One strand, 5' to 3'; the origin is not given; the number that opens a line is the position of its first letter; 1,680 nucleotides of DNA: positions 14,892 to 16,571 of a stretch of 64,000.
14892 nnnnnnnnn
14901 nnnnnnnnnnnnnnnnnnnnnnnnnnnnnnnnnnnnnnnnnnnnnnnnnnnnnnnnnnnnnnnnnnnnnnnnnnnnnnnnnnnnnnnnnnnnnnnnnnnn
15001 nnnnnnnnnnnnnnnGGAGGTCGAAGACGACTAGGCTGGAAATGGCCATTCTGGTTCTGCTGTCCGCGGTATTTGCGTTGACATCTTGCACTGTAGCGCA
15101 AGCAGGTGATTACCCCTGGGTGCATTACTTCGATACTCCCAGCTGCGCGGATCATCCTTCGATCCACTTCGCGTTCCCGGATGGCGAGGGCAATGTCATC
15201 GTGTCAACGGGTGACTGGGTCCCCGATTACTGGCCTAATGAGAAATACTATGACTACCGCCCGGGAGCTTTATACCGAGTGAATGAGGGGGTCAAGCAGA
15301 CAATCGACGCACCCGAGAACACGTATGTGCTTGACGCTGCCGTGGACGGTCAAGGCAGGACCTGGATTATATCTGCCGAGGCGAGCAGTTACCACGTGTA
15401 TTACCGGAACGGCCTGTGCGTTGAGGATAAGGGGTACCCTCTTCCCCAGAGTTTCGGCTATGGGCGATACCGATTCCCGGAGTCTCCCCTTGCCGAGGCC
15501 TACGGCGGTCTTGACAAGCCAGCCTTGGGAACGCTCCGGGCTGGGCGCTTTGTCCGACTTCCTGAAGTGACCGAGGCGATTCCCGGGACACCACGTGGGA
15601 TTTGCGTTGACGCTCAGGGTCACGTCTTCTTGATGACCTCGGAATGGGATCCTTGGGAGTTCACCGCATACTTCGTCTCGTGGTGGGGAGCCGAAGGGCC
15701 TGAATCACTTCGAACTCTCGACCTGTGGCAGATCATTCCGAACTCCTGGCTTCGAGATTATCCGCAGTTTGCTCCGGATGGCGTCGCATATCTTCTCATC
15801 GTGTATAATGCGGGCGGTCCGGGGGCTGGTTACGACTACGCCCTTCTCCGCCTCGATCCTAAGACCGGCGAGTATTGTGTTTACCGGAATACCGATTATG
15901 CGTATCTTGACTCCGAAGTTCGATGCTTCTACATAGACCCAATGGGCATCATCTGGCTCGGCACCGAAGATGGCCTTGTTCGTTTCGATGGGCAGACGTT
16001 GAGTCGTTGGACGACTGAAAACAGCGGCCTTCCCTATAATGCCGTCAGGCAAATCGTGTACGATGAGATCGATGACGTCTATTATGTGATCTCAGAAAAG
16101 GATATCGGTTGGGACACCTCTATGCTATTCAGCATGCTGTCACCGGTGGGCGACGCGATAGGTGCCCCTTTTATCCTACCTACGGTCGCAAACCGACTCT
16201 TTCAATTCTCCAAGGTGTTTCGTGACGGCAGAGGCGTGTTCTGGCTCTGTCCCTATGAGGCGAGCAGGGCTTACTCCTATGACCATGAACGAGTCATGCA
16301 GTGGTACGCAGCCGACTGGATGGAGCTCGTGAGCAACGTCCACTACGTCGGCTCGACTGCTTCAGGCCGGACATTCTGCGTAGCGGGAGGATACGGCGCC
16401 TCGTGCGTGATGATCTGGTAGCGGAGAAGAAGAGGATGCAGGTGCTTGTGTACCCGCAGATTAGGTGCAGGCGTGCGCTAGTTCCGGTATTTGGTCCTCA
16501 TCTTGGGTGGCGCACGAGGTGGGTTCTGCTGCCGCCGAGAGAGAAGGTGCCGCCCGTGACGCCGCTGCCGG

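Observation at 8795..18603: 9.8-kb tandem mosaic array of an A/B two-gene cassette: two expressed-type A genes, three promoterless-looking A C-terminal cassettes, and four divergent B propeller genes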

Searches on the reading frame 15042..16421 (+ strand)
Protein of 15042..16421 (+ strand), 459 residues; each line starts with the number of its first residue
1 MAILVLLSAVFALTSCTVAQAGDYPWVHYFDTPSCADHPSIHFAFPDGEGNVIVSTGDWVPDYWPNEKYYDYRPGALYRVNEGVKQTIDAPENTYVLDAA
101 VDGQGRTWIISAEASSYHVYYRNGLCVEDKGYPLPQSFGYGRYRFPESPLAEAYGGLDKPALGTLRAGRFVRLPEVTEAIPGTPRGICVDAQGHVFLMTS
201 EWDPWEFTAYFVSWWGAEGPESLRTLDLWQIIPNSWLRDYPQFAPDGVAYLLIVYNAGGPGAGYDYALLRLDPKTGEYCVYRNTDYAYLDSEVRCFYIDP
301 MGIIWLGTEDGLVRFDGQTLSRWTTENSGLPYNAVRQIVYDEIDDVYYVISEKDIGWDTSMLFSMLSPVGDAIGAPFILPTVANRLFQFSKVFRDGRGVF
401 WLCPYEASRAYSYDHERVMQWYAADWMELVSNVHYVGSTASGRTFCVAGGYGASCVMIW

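Call 3: search_protein_families(library=pfam, proteins=[window:15042-16421:+], max_evalue=1)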
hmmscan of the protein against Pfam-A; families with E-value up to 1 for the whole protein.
window:15042-16421:+ (459 aa): 2 families
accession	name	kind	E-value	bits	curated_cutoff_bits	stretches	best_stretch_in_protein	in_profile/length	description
PF07494.17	Reg_prop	-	3.5e-08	33.2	20.4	1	289-310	3-24/24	Two component regulator propeller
PF13247.11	Fer4_11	-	0.15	12.7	26.2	1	294-337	17-61/100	4Fe-4S dicluster domain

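Call 7: find_homologous_proteins(query=window:15042-16421:+)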
Query window:15042-16421:+ (459 aa): 19 proteins with E <= 0.001 among 8000 candidates.
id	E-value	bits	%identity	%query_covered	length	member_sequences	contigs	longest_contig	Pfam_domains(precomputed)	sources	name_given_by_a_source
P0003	0.0e+0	1096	100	100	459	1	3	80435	PF07494.18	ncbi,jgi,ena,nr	ncbi:MAG TPA: hypothetical protein VM163_03920 [bacterium]|nr:hypothetical protein [bacterium]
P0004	3.1e-134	467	50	98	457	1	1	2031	-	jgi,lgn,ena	-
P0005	5.1e-104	367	52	75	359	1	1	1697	-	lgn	-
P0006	4.3e-94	334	41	100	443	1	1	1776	-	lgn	-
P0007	9.3e-94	333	41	100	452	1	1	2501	-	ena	-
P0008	5.7e-90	321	40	100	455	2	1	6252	-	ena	-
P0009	8.5e-82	294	39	100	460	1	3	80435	-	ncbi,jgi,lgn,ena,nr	ncbi:MAG TPA: hypothetical protein VM163_03900 [bacterium]|nr:hypothetical protein [bacterium]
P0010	4.6e-80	288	37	100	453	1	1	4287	-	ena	-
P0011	5.9e-80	288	37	100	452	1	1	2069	-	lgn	-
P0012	1.9e-73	266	37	100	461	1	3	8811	-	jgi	-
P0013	7.0e-63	231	35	87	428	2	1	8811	-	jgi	-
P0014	1.6e-62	230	34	100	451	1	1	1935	-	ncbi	-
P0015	2.5e-60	223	34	97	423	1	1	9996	-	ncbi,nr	ncbi:MAG: hypothetical protein JW941_12195, partial [Candidatus Coatesbacteria bacterium]|nr:hypothe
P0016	4.1e-58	215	34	100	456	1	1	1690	-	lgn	-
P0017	2.2e-53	200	34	100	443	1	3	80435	-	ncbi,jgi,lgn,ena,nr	ncbi:MAG TPA: hypothetical protein VM163_03910 [bacterium]|nr:hypothetical protein [bacterium]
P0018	1.8e-11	62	32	16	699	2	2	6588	PF07494.18,PF18962.8,PF08450.19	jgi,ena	-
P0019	7.3e-11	60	28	29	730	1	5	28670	PF07494.18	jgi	jgi:streptogramin lyase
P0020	1.6e-8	52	42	10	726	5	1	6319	PF07494.18,PF18962.8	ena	-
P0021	5.1e-6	44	37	12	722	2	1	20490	PF07494.18,PF18962.8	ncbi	ncbi:MAG: T9SS type A sorting domain-containing protein [Saprospiraceae bacterium]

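Call 11: find_encoding_contigs(protein=P0012, flank=10000, max_places=4)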
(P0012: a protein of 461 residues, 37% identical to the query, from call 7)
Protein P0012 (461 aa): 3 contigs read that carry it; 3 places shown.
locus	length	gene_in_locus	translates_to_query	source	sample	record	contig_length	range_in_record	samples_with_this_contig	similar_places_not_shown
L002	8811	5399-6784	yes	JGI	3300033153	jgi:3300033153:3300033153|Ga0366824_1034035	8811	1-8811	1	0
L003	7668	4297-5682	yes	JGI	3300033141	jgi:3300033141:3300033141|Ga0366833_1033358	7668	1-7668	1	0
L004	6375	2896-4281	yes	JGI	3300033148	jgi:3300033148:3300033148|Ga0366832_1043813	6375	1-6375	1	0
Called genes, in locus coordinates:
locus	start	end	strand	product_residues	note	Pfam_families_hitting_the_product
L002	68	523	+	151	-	-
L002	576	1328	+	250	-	-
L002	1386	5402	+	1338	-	-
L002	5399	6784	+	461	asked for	-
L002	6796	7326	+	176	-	-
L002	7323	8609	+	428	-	-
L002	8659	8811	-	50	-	?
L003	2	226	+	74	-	?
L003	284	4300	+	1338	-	-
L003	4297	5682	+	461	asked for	-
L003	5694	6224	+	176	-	-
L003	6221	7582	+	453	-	-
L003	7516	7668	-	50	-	?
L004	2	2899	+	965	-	?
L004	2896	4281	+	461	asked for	-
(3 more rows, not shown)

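Call 12: find_encoding_contigs(protein=P0015, flank=10000, max_places=3)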
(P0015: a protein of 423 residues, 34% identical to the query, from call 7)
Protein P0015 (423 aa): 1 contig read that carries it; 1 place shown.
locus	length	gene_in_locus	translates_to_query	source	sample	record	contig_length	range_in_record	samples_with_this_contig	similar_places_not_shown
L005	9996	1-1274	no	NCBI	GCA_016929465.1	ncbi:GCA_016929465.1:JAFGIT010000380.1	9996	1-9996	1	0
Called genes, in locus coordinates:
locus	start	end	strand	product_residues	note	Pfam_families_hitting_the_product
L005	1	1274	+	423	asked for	?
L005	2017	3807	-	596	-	PF13229:Beta_helix (faint)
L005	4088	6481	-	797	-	PF05048:NosD (faint), PF13229:Beta_helix, PF02415:Chlam_PMP (faint), PF13229:Beta_helix (weak)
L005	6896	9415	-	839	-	PF19838:LptD_2, PF04453:LptD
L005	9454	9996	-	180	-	PF01039:Carboxyl_trans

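Call 13: find_encoding_contigs(protein=P0003, flank=10000, max_places=5)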
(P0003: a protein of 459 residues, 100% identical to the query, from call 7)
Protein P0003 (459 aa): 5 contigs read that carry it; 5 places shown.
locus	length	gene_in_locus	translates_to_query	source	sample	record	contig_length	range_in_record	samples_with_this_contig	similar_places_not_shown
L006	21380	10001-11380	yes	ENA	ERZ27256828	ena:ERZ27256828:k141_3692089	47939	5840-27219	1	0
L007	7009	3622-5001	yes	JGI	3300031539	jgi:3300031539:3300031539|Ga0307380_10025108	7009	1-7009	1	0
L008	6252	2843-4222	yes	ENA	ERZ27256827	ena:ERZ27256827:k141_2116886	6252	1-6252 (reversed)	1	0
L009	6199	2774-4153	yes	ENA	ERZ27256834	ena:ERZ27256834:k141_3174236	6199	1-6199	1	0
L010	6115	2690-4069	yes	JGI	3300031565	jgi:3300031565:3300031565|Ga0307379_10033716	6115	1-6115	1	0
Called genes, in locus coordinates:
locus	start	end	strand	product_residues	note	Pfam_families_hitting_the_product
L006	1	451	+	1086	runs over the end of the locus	PF13360:PQQ_2 (weak), PF13570:Beta-prop_ACSF4, PF25292:Beta-prop_CGLA (weak), PF13360:PQQ_2, PF13570:Beta-prop_ACSF4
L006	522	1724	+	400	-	PF20703:nSTAND1 (weak), PF01637:ATPase_2, PF10923:BrxC_BrxD (weak), PF13191:AAA_16, PF13401:AAA_22 (weak)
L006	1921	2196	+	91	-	PF04026:SpoVG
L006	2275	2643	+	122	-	PF01242:PTPS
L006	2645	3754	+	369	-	-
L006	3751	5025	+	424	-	-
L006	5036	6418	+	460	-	-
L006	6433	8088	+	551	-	-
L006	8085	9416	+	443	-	-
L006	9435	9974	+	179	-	-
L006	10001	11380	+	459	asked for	PF07494:Reg_prop (faint)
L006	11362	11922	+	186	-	-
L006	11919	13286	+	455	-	-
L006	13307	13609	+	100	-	-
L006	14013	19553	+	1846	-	PF13229:Beta_helix (weak), PF13360:PQQ_2 (weak), PF13570:Beta-prop_ACSF4, PF25292:Beta-prop_CGLA (faint), PF13360:PQQ_2, PF13570:Beta-prop_ACSF4, PF13360:PQQ_2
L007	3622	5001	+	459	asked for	PF07494:Reg_prop (faint)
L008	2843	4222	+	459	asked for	PF07494:Reg_prop (faint)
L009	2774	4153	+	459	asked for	PF07494:Reg_prop (faint)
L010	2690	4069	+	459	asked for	PF07494:Reg_prop (faint)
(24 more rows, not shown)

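Call 16: search_protein_families(library=pfam, proteins=[L002:1386-5402:+, L002:20-523:+, L002:576-1328:+], max_evalue=1)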
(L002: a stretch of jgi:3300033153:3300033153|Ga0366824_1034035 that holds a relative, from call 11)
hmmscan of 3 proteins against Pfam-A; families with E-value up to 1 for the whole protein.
L002:1386-5402:+ (1338 aa): 0 families

L002:20-523:+ (167 aa): 0 families

L002:576-1328:+ (250 aa): 1 family
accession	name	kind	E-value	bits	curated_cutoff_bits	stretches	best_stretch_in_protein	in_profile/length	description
PF21438.3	Sap1_N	-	0.051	14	27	1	102-136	39-73/102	Switch activating protein 1, N-terminal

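Call 17: search_protein_families(library=phrogs, proteins=[L002:1386-5402:+, L002:20-523:+, L002:576-1328:+, window:15042-16421:+], max_evalue=0.1)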
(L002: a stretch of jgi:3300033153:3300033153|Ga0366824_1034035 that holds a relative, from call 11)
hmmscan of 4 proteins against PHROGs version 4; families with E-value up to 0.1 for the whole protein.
L002:1386-5402:+ (1338 aa): 0 families

L002:20-523:+ (167 aa): 0 families

L002:576-1328:+ (250 aa): 0 families

window:15042-16421:+ (459 aa): 0 families

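Call 18: find_homologous_proteins(query=L002:1386-4400:+)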
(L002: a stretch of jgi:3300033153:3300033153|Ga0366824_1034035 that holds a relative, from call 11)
Query L002:1386-4400:+ (1005 aa): 1 proteins with E <= 0.001 among 7947 candidates.
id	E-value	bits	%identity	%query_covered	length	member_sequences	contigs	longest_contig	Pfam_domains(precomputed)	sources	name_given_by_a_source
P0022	0.0e+0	2399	100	100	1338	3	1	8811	-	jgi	-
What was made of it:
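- Tried and rejected: It found only P0022 itself (call 18).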

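Call 26: find_related_loci(query=A3, collection=viral_contigs, flank=10000)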
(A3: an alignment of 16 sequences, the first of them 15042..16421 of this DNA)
Query A3 (459 aa) in viral_contigs; peptide patterns used: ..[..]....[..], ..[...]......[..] (x = any residue, [..] = any of these).
264 stretches matched a pattern; 1 encode a relative of the query (tblastn E <= 1e-3); 1 distinct loci.
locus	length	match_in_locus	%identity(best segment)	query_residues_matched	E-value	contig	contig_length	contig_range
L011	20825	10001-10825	20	274-352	2e-6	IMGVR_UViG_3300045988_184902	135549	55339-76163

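Call 27: find_related_loci(query=A3, collection=genome_contigs, flank=10000)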
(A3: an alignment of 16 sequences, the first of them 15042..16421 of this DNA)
Query A3 (459 aa) in genome_contigs; peptide patterns used: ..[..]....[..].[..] (x = any residue, [..] = any of these).
213 stretches matched a pattern; 46 encode a relative of the query (tblastn E <= 1e-3); 46 distinct loci.
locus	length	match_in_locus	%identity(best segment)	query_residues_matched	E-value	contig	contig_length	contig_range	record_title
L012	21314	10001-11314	40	2-459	7e-94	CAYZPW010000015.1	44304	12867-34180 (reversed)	MAG TPA_asm: uncultured bacterium isolate binchicken_co34_581 genome assembly, contig: NODE_1096_length_44304_cov_6.3892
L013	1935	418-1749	34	3-459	7e-72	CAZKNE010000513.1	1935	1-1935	MAG TPA_asm: uncultured bacterium isolate binchicken_co100_121 genome assembly, contig: NODE_97214_length_1935_cov_4.324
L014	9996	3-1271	34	15-459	6e-65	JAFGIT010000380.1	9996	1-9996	MAG: Candidatus Coatesbacteria bacterium isolate Zod_Metabat.233 k87_13562099, whole genome shotgun sequence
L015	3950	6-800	45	190-459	7e-62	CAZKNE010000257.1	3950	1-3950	MAG TPA_asm: uncultured bacterium isolate binchicken_co100_121 genome assembly, contig: NODE_36786_length_3950_cov_4.220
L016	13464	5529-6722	40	263-425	1e-10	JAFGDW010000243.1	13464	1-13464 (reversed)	MAG: candidate division KSB1 bacterium isolate Zod_Metabat.1197 k87_10060925, whole genome shotgun sequence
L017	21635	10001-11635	37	245-360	4e-10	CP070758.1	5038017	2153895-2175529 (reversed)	MAG: Gemmatimonadota bacterium isolate bin29 chromosome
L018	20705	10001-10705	50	263-391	5e-10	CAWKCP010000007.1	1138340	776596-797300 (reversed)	MAG: uncultured Chloroflexia bacterium isolate MFD03804.bin.2.109 genome assembly, contig: contig_18408, whole genome sh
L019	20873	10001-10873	38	276-353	3e-9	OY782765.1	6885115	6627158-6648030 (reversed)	MAG: Melioribacteraceae bacterium isolate b49f5fa7-6043-4eb4-88a3-53a29b1f0925 genome assembly, chromosome: 1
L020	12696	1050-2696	35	157-405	4e-9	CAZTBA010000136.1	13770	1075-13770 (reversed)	MAG TPA_asm: uncultured bacterium isolate SRP323688_co1_241 genome assembly, contig: NODE_6948_length_13770_cov_6.425009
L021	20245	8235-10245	33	263-354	4e-10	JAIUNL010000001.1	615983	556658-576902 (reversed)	MAG: Bacteroidetes bacterium isolate BAC1 spades-bin.60~NODE_36_length_615983_cov_1.86026, whole genome shotgun sequence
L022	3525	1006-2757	38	245-349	9e-9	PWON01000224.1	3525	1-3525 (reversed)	MAG: Bacteroidales bacterium isolate CSSed10_38 CS-Sed10-C102932, whole genome shotgun sequence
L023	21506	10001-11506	44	263-417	1e-8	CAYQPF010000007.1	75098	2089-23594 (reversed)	MAG TPA_asm: uncultured Candidatus Cloacimonadota bacterium isolate SRP302447_co4_84 genome assembly, contig: NODE_1108_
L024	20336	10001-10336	35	293-407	4e-8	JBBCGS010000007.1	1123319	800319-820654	MAG: Gammaproteobacteria bacterium isolate CoA_metab_bin.120 s11129.ctg011151l, whole genome shotgun sequence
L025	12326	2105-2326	36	291-360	5e-8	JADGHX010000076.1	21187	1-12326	MAG: Steroidobacteraceae bacterium isolate HOG51 NODE_1351_length_21187_cov_13.391739, whole genome shotgun sequence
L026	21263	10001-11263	33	264-352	9e-8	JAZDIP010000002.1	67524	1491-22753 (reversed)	MAG: bacterium isolate MEGAHIT-group-0.412 k141_14427, whole genome shotgun sequence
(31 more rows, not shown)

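Call 32: predict_structure(alignment_id=A3)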
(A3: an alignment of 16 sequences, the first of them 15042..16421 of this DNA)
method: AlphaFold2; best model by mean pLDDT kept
length: 459 residues; sequences in the alignment: 16
mean_pLDDT: 81.8   pTM: 0.83
mean pLDDT of the five models: 81.8, 81.7, 80.9, 80.7, 79.9
residues with pLDDT >= 90: 180; 70-90: 193; 50-70: 52; < 50: 34
segments of 3 or more residues with pLDDT < 50: 14-22, 33-36, 122-134, 144-147, 385-387
pLDDT, mean of each block of 10 residues (from residue 1): 68 43 73 54 89 88 74 88 88 90 91 85 40 56 55 79 92 92 91 91 78 88 93 88 92 79 83 94 83 88 91 87 93 93 94 80 92 91 61 86 82 93 77 83 84 81
secondary structure, 60 per line:
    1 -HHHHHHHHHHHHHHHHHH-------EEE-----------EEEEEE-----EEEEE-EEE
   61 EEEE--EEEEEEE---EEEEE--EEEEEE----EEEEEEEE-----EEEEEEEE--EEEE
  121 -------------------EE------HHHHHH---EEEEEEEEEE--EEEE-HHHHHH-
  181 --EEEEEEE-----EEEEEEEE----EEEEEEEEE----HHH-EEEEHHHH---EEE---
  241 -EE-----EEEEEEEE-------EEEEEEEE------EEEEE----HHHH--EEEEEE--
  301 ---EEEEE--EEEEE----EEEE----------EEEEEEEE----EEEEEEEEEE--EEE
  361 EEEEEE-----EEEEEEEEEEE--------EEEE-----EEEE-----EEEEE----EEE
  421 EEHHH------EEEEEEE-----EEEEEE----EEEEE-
elements in order: H2-19 E27-29 E41-46 E52-56 E58-64 E67-73 E77-81 E84-89 E94-101 E107-114 E117-120 H148-153 E157-166 E169-172 H174-179 E183-189 E195-202 E207-215 E224-227 H228-231 E235-237 E249-256 E264-271 E278-282 H287-290 E293-298 E304-308 E311-315 E320-323 E334-341 E346-355 E358-366 E372-382 E391-394 E400-403 E409-413 E418-422 E432-438 E444-449 E454-458

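Call 35: fold_search(model_id=the predicted structure, library=pdb)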
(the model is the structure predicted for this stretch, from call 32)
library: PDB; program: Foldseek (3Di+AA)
matches with E <= 10: 992; with E <= 0.001: 406
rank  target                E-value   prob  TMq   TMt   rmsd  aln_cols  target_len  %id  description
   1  4a2m_D                9.5e-11  1.00  0.24  0.17  21.1       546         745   13  Structure of the periplasmic domain of the heparin and heparan sulphate sensing hybrid two component system BT4663 in  (released 2012-05-02)
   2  4a2m_B                2.7e-10  1.00  0.30  0.20  21.1       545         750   12  Structure of the periplasmic domain of the heparin and heparan sulphate sensing hybrid two component system BT4663 in  (released 2012-05-02)
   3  4a2m_C                2.8e-10  1.00  0.25  0.17  21.1       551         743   13  Structure of the periplasmic domain of the heparin and heparan sulphate sensing hybrid two component system BT4663 in  (released 2012-05-02)
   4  4a2l_A                3.2e-10  1.00  0.25  0.17  21.4       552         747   12  Structure of the periplasmic domain of the heparin and heparan sulphate sensing hybrid two component system BT4663 in  (released 2012-05-02)
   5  4a2l_B                6.3e-10  1.00  0.24  0.17  21.5       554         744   12  Structure of the periplasmic domain of the heparin and heparan sulphate sensing hybrid two component system BT4663 in  (released 2012-05-02)
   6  4a2l_F                1.2e-09  1.00  0.30  0.20  21.1       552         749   11  Structure of the periplasmic domain of the heparin and heparan sulphate sensing hybrid two component system BT4663 in  (released 2012-05-02)
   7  4a2l_D                1.9e-09  1.00  0.24  0.17  20.7       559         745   12  Structure of the periplasmic domain of the heparin and heparan sulphate sensing hybrid two component system BT4663 in  (released 2012-05-02)
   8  4a2l_C                3.4e-09  1.00  0.33  0.22  19.6       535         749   11  Structure of the periplasmic domain of the heparin and heparan sulphate sensing hybrid two component system BT4663 in  (released 2012-05-02)
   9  3ott_B                1.8e-08  1.00  0.30  0.20  23.3       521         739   10  Crystal Structure of the extracellular domain of the putative one component system BT4673 from B. thetaiotaomicron (released 2011-08-10)
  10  3va6_A                1.9e-08  1.00  0.33  0.22  24.5       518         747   10  Crystal Structure of the extracellular domain of the putative hybrid two component system BT4673 from B. thetaiotaomic (released 2012-06-13)
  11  9e2g_2B               2.1e-08  1.00  0.27  0.22  19.5       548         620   11  Cryo-EM structure of 48 nm repeat of microtubule doublet from T. brucei flagellum (released 2025-03-12)
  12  3ott_A                3.3e-08  1.00  0.34  0.23  24.1       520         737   10  Crystal Structure of the extracellular domain of the putative one component system BT4673 from B. thetaiotaomicron (released 2011-08-10)
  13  9e2g_2C               5.3e-08  1.00  0.27  0.21  18.6       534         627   11  Cryo-EM structure of 48 nm repeat of microtubule doublet from T. brucei flagellum (released 2025-03-12)
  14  6u42_5L               2.5e-07  1.00  0.41  0.32  12.1       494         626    9  Natively decorated ciliary doublet microtubule (released 2019-11-13)
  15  8otz_f                4.9e-07  1.00  0.27  0.22  18.0       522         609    9  48-nm repeat of the native axonemal doublet microtubule from bovine sperm (released 2023-11-22)
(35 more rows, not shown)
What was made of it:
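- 15042..16421 (+): B3, an exported β-propeller. Pfam Reg_prop scores 33 bits. The AlphaFold2 model has pLDDT 82. Calls 3, 32, 35.
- On Reg_prop β-propeller (Pfam PF07494), for protein B: Foldseek matches BT4663 at E=1e-10 (calls 32, 35).
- Its closest structural relatives are glycan-sensing propellers (call 35).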

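Call 43: search_solved_structures(query=P0022, max_evalue=10)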
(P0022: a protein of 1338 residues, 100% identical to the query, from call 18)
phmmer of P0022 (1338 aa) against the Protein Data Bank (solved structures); distinct sequences matched with E-value up to 10: 0.

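Call 44: search_protein_families(library=ncbifam, proteins=[P0022, L002:20-523:+, L002:576-1328:+, window:15042-16421:+], max_evalue=0.1)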
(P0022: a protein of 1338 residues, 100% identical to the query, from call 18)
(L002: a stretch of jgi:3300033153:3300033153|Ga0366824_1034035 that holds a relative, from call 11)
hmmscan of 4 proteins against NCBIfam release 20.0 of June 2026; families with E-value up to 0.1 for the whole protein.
P0022 (1338 aa): 0 families

L002:20-523:+ (167 aa): 0 families

L002:576-1328:+ (250 aa): 0 families

window:15042-16421:+ (459 aa): 1 family
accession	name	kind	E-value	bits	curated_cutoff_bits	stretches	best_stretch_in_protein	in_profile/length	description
NF052228.1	T9SS_PorZ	equivalog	0.00086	17.8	260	1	289-342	586-643/757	type IX secretion system anionic LPS delivery protein PorZ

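Call 50: search_dna_similar(query=P0022, collection=phages, mode=protein, max_evalue=0.01)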
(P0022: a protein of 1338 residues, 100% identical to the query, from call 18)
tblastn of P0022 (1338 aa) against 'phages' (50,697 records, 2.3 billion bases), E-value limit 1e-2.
No match.

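Call 51: search_dna_similar(query=L002:576-1328:+, collection=phages, mode=protein, max_evalue=0.01)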
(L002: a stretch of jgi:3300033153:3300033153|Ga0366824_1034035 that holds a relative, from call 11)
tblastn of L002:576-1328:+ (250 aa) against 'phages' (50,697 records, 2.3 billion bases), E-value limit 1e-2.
No match.
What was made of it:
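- tblastn against 50,697 phage genomes found nothing (calls 50, 51).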
